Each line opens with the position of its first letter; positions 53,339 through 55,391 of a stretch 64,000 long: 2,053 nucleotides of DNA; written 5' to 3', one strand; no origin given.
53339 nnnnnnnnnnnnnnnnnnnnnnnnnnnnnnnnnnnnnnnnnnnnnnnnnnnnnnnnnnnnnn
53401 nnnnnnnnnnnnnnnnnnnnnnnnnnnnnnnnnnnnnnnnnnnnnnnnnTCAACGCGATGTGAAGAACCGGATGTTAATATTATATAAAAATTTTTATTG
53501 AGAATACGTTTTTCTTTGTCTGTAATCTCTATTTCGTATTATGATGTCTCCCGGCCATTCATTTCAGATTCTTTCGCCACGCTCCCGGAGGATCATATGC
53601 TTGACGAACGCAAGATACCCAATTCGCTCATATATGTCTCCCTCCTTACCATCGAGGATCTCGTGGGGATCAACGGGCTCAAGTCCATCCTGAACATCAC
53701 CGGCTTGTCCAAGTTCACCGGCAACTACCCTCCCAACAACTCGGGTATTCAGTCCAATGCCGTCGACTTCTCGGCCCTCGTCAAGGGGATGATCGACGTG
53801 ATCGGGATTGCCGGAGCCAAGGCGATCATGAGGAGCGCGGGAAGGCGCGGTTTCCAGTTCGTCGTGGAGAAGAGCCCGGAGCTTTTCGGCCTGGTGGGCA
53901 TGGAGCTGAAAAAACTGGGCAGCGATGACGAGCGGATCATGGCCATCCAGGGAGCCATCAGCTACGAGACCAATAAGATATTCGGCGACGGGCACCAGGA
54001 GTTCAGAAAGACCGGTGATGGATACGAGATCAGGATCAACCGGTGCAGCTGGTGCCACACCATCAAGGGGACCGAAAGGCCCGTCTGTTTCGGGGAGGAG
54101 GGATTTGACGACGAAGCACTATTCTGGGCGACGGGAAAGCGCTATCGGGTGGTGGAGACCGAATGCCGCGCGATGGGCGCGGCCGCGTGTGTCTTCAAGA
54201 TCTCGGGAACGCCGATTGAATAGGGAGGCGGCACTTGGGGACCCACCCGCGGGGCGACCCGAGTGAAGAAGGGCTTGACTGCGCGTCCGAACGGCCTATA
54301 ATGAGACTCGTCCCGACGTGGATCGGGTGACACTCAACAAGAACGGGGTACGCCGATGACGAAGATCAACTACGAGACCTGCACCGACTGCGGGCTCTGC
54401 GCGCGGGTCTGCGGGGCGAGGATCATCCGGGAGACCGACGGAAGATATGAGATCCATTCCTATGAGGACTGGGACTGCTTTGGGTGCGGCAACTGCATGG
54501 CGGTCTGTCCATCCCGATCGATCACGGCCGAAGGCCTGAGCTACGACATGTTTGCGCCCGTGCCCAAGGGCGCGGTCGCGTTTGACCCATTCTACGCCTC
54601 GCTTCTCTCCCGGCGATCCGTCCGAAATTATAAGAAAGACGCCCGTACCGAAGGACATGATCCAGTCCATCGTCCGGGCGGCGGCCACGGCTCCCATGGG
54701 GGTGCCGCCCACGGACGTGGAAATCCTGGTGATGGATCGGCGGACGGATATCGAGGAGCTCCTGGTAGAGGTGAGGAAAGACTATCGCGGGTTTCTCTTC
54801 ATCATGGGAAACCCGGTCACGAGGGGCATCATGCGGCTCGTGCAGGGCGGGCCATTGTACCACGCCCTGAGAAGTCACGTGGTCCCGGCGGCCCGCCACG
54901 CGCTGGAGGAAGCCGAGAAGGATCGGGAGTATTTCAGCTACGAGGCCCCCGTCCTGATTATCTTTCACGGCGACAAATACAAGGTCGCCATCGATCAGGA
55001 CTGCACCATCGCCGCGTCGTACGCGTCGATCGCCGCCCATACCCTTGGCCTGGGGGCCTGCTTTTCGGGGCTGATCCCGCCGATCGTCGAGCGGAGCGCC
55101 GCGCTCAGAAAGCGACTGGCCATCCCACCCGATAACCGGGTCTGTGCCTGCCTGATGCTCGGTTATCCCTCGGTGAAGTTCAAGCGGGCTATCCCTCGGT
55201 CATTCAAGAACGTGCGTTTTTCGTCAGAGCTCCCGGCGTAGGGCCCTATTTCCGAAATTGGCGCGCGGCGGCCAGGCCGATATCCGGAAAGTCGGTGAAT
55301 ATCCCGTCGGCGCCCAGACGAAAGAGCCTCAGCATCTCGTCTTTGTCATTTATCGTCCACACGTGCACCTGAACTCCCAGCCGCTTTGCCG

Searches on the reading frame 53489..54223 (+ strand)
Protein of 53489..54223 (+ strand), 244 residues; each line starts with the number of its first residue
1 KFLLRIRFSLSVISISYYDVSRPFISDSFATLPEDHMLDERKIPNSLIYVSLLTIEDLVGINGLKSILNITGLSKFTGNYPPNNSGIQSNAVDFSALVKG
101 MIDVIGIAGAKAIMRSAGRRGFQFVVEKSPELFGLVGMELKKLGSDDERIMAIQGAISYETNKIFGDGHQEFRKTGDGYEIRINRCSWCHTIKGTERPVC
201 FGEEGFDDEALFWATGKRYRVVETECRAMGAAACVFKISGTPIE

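Call 53: search_protein_families(library=pfam, max_evalue=0.001, proteins=[window:53489-54223:+])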
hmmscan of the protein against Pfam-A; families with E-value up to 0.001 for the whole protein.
window:53489-54223:+ (244 aa): 1 family
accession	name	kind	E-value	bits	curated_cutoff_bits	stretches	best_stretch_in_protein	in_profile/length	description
PF02830.23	V4R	-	9.7e-13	48.4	31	1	180-238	2-60/62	V4R domain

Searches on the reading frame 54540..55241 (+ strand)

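Call 53: search_protein_families(library=pfam, max_evalue=0.001, proteins=[window:54540-55241:+])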
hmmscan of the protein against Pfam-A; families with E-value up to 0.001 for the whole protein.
window:54540-55241:+ (233 aa): 1 family
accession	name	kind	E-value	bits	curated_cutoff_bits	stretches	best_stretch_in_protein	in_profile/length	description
PF00881.29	Nitroreductase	-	3.9e-15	56.9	23.5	1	33-209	12-167/167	Nitroreductase family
